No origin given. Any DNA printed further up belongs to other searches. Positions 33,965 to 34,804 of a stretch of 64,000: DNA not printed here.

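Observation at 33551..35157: Tight Nudix - small alarmone hydrolase (RelA/SpoT-type HD) - ORF6N operon at the edge of a GC-anomalous island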

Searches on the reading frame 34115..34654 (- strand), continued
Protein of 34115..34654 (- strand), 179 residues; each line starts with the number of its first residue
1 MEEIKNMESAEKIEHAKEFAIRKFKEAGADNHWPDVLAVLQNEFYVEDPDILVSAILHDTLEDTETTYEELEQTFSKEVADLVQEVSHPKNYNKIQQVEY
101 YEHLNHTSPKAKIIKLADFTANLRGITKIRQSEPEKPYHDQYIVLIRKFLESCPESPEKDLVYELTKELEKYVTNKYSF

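Call 30: search_protein_families(library=pfam, proteins=[L043:4476-5507:+, L013:4350-5495:+, P0003, L032:3478-4401:+, L016:2939-3442:+], max_evalue=0.01)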
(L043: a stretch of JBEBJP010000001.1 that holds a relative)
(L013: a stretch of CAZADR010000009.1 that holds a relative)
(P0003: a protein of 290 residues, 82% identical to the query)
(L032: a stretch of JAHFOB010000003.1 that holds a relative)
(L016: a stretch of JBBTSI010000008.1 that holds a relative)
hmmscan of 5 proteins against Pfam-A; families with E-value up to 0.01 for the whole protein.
L043:4476-5507:+ (343 aa): 3 families
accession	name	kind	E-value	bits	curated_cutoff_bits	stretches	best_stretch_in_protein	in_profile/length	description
PF00293.34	NUDIX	-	1e-12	48.7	21.1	1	51-141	23-119/134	NUDIX domain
PF13328.12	HD_4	-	1.1e-10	41.8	27.2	1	185-258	13-83/156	HD domain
PF01966.28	HD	-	3.5e-05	24.5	22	1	194-280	3-110/116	HD domain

L013:4350-5495:+ (381 aa): 7 families
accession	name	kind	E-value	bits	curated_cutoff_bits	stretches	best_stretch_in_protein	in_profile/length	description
PF13419.12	HAD_2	-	7.1e-30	104.9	23.8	1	8-185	2-177/178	Haloacid dehalogenase-like hydrolase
PF00702.32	Hydrolase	-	3.9e-22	80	26.4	1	5-180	2-191/191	haloacid dehalogenase-like hydrolase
PF13328.12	HD_4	-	3.9e-10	40.1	27.2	1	224-331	13-130/156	HD domain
PF01966.28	HD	-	6.4e-06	26.9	22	1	234-320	4-111/116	HD domain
PF13242.12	Hydrolase_like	-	7.9e-05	22.9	22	1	143-189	4-51/75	HAD-hyrolase-like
PF13847.12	Methyltransf_31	-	0.0012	19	27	1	214-295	36-119/145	Methyltransferase domain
PF03031.24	NIF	-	0.0024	18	21.8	0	91-186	44-134/160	NLI interacting factor-like phosphatase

P0003 (290 aa): 2 families
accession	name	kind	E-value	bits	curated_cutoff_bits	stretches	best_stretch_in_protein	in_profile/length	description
PF13328.12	HD_4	-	5.4e-10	39.6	27.2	1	151-242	32-134/156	HD domain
PF01966.28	HD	-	2.7e-06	28.1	22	1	146-230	12-114/116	HD domain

L032:3478-4401:+ (307 aa): 3 families
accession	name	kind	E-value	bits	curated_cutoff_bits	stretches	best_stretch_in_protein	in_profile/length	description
PF00293.34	NUDIX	-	2.6e-33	115.3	21.1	2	170-284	4-121/134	NUDIX domain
PF14815.12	NUDIX_4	-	7.7e-06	26.1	35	0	55-88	24-54/113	NUDIX domain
PF22327.2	Nudt16-like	-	0.001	19.5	27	0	47-87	24-65/161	U8 snoRNA-decapping enzyme-like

L016:2939-3442:+ (167 aa): 1 family
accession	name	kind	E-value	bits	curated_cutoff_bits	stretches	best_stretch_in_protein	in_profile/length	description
PF00293.34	NUDIX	-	4.2e-11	43.4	21.1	1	37-143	7-118/134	NUDIX domain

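Call 31: search_protein_families(library=phrogs, proteins=[window:34115-34654:-], max_evalue=0.001)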
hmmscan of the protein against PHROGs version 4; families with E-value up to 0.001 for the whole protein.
window:34115-34654:- (179 aa): 2 families
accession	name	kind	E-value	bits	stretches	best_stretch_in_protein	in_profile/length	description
phrog_990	-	other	1.4e-22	81.5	1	2-148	144-294/374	metal-dependent phosphohydrolase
phrog_15275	-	unknown function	6.2e-11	43.4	1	32-133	54-158/223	-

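Call 32: search_protein_families(library=padloc, proteins=[window:34115-34654:-], max_evalue=0.01)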
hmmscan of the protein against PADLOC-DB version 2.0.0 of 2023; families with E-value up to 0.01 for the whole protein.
window:34115-34654:- (179 aa): 1 family
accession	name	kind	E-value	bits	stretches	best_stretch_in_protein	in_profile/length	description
PDLC03421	REase_II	-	0.00038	18.2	1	23-82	193-252/264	Type II restriction enzyme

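Call 49: predict_structure(alignment_id=A3)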
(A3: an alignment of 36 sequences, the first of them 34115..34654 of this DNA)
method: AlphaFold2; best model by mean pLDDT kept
length: 179 residues; sequences in the alignment: 36
mean_pLDDT: 94.0   pTM: 0.89
mean pLDDT of the five models: 94.0, 94.1, 93.5, 93.1, 91.0
residues with pLDDT >= 90: 157; 70-90: 15; 50-70: 6; < 50: 1
segments of 3 or more residues with pLDDT < 50: none
pLDDT, mean of each block of 10 residues (from residue 1): 63 97 96 96 97 98 97 98 96 93 97 98 96 91 96 98 98 86
secondary structure, 60 per line:
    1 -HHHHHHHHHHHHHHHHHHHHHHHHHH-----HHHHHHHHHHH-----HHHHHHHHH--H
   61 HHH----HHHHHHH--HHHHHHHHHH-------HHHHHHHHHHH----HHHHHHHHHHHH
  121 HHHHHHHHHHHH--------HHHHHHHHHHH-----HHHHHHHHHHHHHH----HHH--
elements in order: H2-27 H33-43 H49-57 H60-63 H68-74 H77-86 H94-104 H109-132 H141-151 H157-170

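Call 53: fold_search(model_id=the predicted structure, library=pdb)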
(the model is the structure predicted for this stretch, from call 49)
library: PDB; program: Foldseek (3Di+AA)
matches with E <= 10: 197; with E <= 0.001: 20
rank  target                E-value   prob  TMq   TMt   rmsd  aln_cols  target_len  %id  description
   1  5vxa_A                2.6e-06  1.00  0.63  0.63   6.3       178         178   29  Structure of the human Mesh1-NADPH complex (released 2018-05-23)
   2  9chy_A                2.9e-06  1.00  0.73  0.73   3.8       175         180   30  Crystal structure of the human MESH1 (D66K)-PAPS complex (released 2025-12-10)
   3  9chy_B                3.2e-06  1.00  0.74  0.74   3.9       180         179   29  Crystal structure of the human MESH1 (D66K)-PAPS complex (released 2025-12-10)
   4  3nr1_A                4.4e-06  1.00  0.76  0.77   3.1       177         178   29  A metazoan ortholog of SpoT hydrolyzes ppGpp and plays a role in starvation responses (released 2010-09-08)
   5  3nqw_A                1.3e-05  1.00  0.74  0.74   3.8       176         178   26  A metazoan ortholog of SpoT hydrolyzes ppGpp and plays a role in starvation responses (released 2010-09-08)
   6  6z3o_BBB              3.2e-05  1.00  0.71  0.72   3.8       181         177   24  The E74Q mutant of Small Alarmone Hydrolase SAH from Pseudomonas aeruginosa PAO1 (released 2021-01-27)
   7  6yvc_C                6.8e-05  1.00  0.67  0.68   4.3       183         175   23  Crystal structure of the small alarmone hydrolase (SAH) of Pseudomonas aeruginosa (released 2021-05-12)
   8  6yvc_D                7.9e-05  1.00  0.69  0.72   3.8       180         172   24  Crystal structure of the small alarmone hydrolase (SAH) of Pseudomonas aeruginosa (released 2021-05-12)
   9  7qod_B                1.0e-04  1.00  0.73  0.73   3.0       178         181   22  Native structure of a small alarmone hydrolase (RelH) from Corynebacterium glutamicum (released 2022-07-13)
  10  6z3o_AAA              1.2e-04  1.00  0.67  0.67   4.2       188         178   22  The E74Q mutant of Small Alarmone Hydrolase SAH from Pseudomonas aeruginosa PAO1 (released 2021-01-27)
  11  6yvc_B                1.3e-04  1.00  0.69  0.71   3.8       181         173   24  Crystal structure of the small alarmone hydrolase (SAH) of Pseudomonas aeruginosa (released 2021-05-12)
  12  6z3n_AAA              1.6e-04  1.00  0.70  0.71   4.1       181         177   24  Apo Structure of a Hydrolase from Pseudomonas aeruginosa PAO1 (released 2021-06-09)
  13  6yvc_A                2.1e-04  1.00  0.69  0.70   3.9       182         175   24  Crystal structure of the small alarmone hydrolase (SAH) of Pseudomonas aeruginosa (released 2021-05-12)
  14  7qoc_B                2.5e-04  1.00  0.77  0.74   3.0       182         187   23  Se-Met derivative structure of a small alarmone hydrolase (RelH) from Corynebacterium glutamicum (released 2022-07-13)
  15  7qoc_A                3.2e-04  1.00  0.66  0.62   3.3       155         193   24  Se-Met derivative structure of a small alarmone hydrolase (RelH) from Corynebacterium glutamicum (released 2022-07-13)
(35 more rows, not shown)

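Call 58: search_dna_similar(query=window:34115-34654:-, collection=phages, mode=protein, max_evalue=0.001, max_rows=12)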
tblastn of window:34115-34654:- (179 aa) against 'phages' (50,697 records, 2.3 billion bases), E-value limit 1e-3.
No match.

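Call 78: search_protein_families(library=pfam, proteins=[L032:5596-6168:+, L003:5315-5953:+, L003:6555-6902:+, L006:4462-4872:+, L006:3937-4458:+, L016:4750-5421:-], max_evalue=1)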
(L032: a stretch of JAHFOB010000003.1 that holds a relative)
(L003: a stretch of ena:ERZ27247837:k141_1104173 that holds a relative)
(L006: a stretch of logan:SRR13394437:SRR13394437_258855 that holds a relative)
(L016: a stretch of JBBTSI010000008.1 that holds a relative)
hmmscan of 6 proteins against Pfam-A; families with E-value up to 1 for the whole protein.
L032:5596-6168:+ (190 aa): 10 families
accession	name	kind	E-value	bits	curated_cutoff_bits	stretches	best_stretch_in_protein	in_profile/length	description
PF02223.23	Thymidylate_kin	-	5.7e-17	62.4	27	1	12-163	1-163/185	Thymidylate kinase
PF13238.12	AAA_18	-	1.6e-05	25.8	29.4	1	10-135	1-112/128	AAA domain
PF13521.12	AAA_28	-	0.00056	20.6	27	1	10-135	2-129/164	AAA domain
PF13671.12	AAA_33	-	0.0032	18.2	27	1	10-49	2-40/143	AAA domain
PF13207.12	AAA_17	-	0.018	15.8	27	0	14-42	2-30/136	AAA domain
PF11250.13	FAF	-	0.03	14.9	25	1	129-154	14-39/54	Fantastic Four meristem regulator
PF20720.3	nSTAND3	-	0.051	13.7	27.2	1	6-36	16-46/155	Novel STAND NTPase 3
PF01202.28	SKI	-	0.064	13.8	22.1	1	17-48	2-33/159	Shikimate kinase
PF13401.12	AAA_22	-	0.16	12.7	27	1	7-32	5-30/130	AAA domain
PF07728.20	AAA_5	-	0.21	12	22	1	11-36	3-29/139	AAA domain (dynein-related subfamily)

L003:5315-5953:+ (212 aa): 23 families
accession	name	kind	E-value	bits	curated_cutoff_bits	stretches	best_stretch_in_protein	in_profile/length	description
PF00485.24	PRK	-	3.6e-07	30.6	22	1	25-208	1-186/196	Phosphoribulokinase / Uridine kinase family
PF13238.12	AAA_18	-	0.00014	22.8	29.4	1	26-170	1-115/128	AAA domain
PF13401.12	AAA_22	-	0.00023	21.9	27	1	21-75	3-61/130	AAA domain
PF13173.12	AAA_14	-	0.0015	18.9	27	1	24-71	3-56/129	AAA domain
PF01637.24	ATPase_2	-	0.0027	18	33.2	1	10-49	7-46/225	ATPase domain predominantly from Archaea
PF13207.12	AAA_17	-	0.0029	18.3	27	0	125-169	71-125/136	AAA domain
PF02492.25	cobW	-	0.0039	17.2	20.7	1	25-47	2-24/180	CobW/HypB/UreG, nucleotide-binding domain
PF03193.22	RsgA_GTPase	-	0.0041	17.4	30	1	6-45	89-128/174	RsgA GTPase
PF01712.25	dNK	-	0.0043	17.3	27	1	27-47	2-22/203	Deoxynucleoside kinase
PF00931.28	NB-ARC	-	0.0088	15.8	23.5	1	17-45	11-40/248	NB-ARC domain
PF01926.29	MMR_HSR1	-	0.011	16.3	21.9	1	26-45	2-21/113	50S ribosome-binding GTPase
PF13191.12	AAA_16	-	0.021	15.8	32.6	1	20-62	21-66/167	AAA ATPase domain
PF07693.20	KAP_NTPase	-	0.024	14.3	20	1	7-45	5-42/293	KAP family P-loop domain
PF13604.12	AAA_30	-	0.032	14.4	27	1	6-45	2-40/191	AAA domain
PF00005.33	ABC_tran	-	0.033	15.2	25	1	25-48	13-36/137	ABC transporter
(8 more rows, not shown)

L003:6555-6902:+ (115 aa): 3 families
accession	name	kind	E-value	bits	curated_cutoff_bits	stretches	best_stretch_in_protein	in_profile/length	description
PF08678.16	Rsbr_N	-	0.038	14.6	27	1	24-76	1-53/130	Rsbr N terminal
PF08921.16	DUF1904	-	0.047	14.5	24.1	1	21-75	11-67/108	Domain of unknown function (DUF1904)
PF15082.11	DUF4549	-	0.055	13.8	27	1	14-61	11-58/142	Domain of unknown function (DUF4549)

L006:4462-4872:+ (136 aa): 1 family
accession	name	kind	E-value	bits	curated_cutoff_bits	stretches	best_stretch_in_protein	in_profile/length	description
PF01115.22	F_actin_cap_B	-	0.21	11.6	26.3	1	47-87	80-117/237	F-actin capping protein, beta subunit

L006:3937-4458:+ (173 aa): 4 families
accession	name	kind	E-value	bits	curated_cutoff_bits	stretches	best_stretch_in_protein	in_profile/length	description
PF02527.21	GidB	-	0.0025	17.6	27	1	64-97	89-122/184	rRNA small subunit methyltransferase G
PF02353.26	CMAS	-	0.013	15.3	27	1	4-121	41-155/273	Mycolic acid cyclopropane synthetase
PF02833.19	DHHA2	-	0.039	14.7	27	1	63-156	3-98/126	DHHA2 domain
PF20846.3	PNMA_N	-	0.13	13.2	27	1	83-148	7-72/92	PNMA N-terminal RRM-like domain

L016:4750-5421:- (223 aa): 17 families
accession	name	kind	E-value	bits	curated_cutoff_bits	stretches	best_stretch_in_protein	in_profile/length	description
PF00485.24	PRK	-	0.00027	21.3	22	1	25-173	1-155/196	Phosphoribulokinase / Uridine kinase family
PF13238.12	AAA_18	-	0.00067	20.5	29.4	1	26-107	1-69/128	AAA domain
PF02492.25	cobW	-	0.00098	19.2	20.7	1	25-59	2-38/180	CobW/HypB/UreG, nucleotide-binding domain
PF13173.12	AAA_14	-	0.0012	19.3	27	1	25-100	4-88/129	AAA domain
PF03193.22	RsgA_GTPase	-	0.0043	17.3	30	1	11-45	94-128/174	RsgA GTPase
PF13401.12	AAA_22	-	0.0053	17.5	27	1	23-72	5-57/130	AAA domain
PF01926.29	MMR_HSR1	-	0.0079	16.7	21.9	1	26-51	2-24/113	50S ribosome-binding GTPase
PF13207.12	AAA_17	-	0.0088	16.8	27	1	30-98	2-66/136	AAA domain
PF07693.20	KAP_NTPase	-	0.01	15.6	20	1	22-46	19-43/293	KAP family P-loop domain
PF00005.33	ABC_tran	-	0.018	16.1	25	1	25-75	13-67/137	ABC transporter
PF13191.12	AAA_16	-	0.02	15.8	32.6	1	28-66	29-75/167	AAA ATPase domain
PF01637.24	ATPase_2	-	0.025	14.8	33.2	1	12-75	9-68/225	ATPase domain predominantly from Archaea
PF00931.28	NB-ARC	-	0.031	14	23.5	1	13-44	7-39/248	NB-ARC domain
PF13671.12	AAA_33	-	0.039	14.7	27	1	28-66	4-40/143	AAA domain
PF02367.23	TsaE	-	0.071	13.5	26.6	1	11-44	11-42/128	Threonylcarbamoyl adenosine biosynthesis protein TsaE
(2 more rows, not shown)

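Call 94: search_protein_representatives(protein=window:34115-34654:-)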
Query: 179 residues. Proteins with E-value up to 0.001 (for the whole library): 5782; up to 1e-10: 275; up to 1e-30: 4. The best 150 are listed.
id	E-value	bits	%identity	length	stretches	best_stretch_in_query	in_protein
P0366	1.9e-51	190.8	58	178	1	7-170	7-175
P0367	2.2e-37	145.1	47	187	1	10-171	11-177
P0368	2.0e-35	138.6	56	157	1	11-131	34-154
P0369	1.6e-32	129.2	49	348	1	17-169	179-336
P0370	1.2e-30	123.2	54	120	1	12-123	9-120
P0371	4.8e-29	117.9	60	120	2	69-147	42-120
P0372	7.4e-29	117.3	42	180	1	12-171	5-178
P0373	1.3e-24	103.5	53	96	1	11-101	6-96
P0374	2.9e-22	95.9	38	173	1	13-160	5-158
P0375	5.4e-22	95.0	41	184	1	9-171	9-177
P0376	2.1e-20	89.8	42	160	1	13-171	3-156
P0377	5.0e-20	88.6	37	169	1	13-173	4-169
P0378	3.4e-19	85.9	37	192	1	9-156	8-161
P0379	6.7e-19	84.9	35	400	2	45-136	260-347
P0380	8.1e-19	84.6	66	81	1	20-93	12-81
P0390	1.6e-15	74.0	45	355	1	24-133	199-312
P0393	3.0e-15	73.0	50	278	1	30-127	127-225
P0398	7.1e-15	71.8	34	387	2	43-154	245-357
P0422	1.3e-13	67.7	39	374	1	24-125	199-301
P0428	1.5e-13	67.5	40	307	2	33-126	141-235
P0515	8.4e-12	61.8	39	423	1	28-129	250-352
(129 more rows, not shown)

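Call 95: search_protein_families(library=pfam, proteins=[P0369, P0379, P0390, P0398, P0422, P0515, P0393, P0428], max_evalue=0.001)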
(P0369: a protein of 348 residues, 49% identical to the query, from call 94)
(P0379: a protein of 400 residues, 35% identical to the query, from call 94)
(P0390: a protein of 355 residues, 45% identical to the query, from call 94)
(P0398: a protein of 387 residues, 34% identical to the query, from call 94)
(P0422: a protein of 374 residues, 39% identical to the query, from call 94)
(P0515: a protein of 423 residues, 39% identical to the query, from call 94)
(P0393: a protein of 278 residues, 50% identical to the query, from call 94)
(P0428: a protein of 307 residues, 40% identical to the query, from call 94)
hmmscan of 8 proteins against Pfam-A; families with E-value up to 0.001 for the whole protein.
P0369 (348 aa): 4 families
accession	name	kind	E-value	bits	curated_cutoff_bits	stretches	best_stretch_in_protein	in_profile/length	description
PF13328.12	HD_4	-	1.9e-09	37.9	27.2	1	193-289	22-128/156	HD domain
PF12158.14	DUF3592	-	1e-05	26.6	25.3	1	34-124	3-82/84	Domain of unknown function (DUF3592)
PF05879.18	RHD3_GTPase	-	0.00044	20.1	42.4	1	203-306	112-215/245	Root hair defective 3 GTP-binding protein (RHD3) GTPase domain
PF01966.28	HD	-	0.00046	20.9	22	0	193-282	3-113/116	HD domain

P0379 (400 aa): 3 families
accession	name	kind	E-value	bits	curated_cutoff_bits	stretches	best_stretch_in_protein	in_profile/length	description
PF13328.12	HD_4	-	1.7e-35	122.5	27.2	2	226-352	1-142/156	HD domain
PF01966.28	HD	-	2.6e-08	34.6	22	1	245-333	1-115/116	HD domain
PF17282.7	DUF5347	-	5.4e-05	23.8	25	0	292-336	49-93/101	Family of unknown function (DUF5347)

P0390 (355 aa): 2 families
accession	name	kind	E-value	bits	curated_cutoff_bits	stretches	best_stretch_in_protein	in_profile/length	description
PF13328.12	HD_4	-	6.5e-23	81.6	27.2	1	186-312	1-134/156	HD domain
PF01966.28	HD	-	1.1e-08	35.8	22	1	207-301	1-115/116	HD domain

P0398 (387 aa): 2 families
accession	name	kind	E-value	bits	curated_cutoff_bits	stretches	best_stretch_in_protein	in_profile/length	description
PF13328.12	HD_4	-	1.5e-27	96.7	27.2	2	11-130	2-127/156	HD domain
PF01966.28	HD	-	9.9e-09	35.9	22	1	31-125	1-114/116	HD domain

P0422 (374 aa): 2 families
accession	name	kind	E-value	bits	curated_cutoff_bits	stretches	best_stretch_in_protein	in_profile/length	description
PF13328.12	HD_4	-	6.3e-15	55.7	27.2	1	193-296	9-121/156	HD domain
PF01966.28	HD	-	3.4e-07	31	22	1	204-298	1-115/116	HD domain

P0515 (423 aa): 2 families
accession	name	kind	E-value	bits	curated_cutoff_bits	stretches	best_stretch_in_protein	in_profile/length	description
PF13328.12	HD_4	-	2.2e-16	60.4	27.2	1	232-361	3-140/156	HD domain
PF01966.28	HD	-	3.2e-06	27.8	22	1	252-345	2-115/116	HD domain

P0393 (278 aa): 2 families
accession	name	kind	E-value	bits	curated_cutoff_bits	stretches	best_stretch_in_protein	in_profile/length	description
PF13328.12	HD_4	-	4.1e-18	66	27.2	1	105-225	1-128/156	HD domain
PF01966.28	HD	-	2.8e-06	28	22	1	126-220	1-115/116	HD domain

P0428 (307 aa): 2 families
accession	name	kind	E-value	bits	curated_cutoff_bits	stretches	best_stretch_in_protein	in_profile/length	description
PF13328.12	HD_4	-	1.4e-20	74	27.2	1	117-255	1-147/156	HD domain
PF01966.28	HD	-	4.6e-07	30.6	22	1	138-231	1-115/116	HD domain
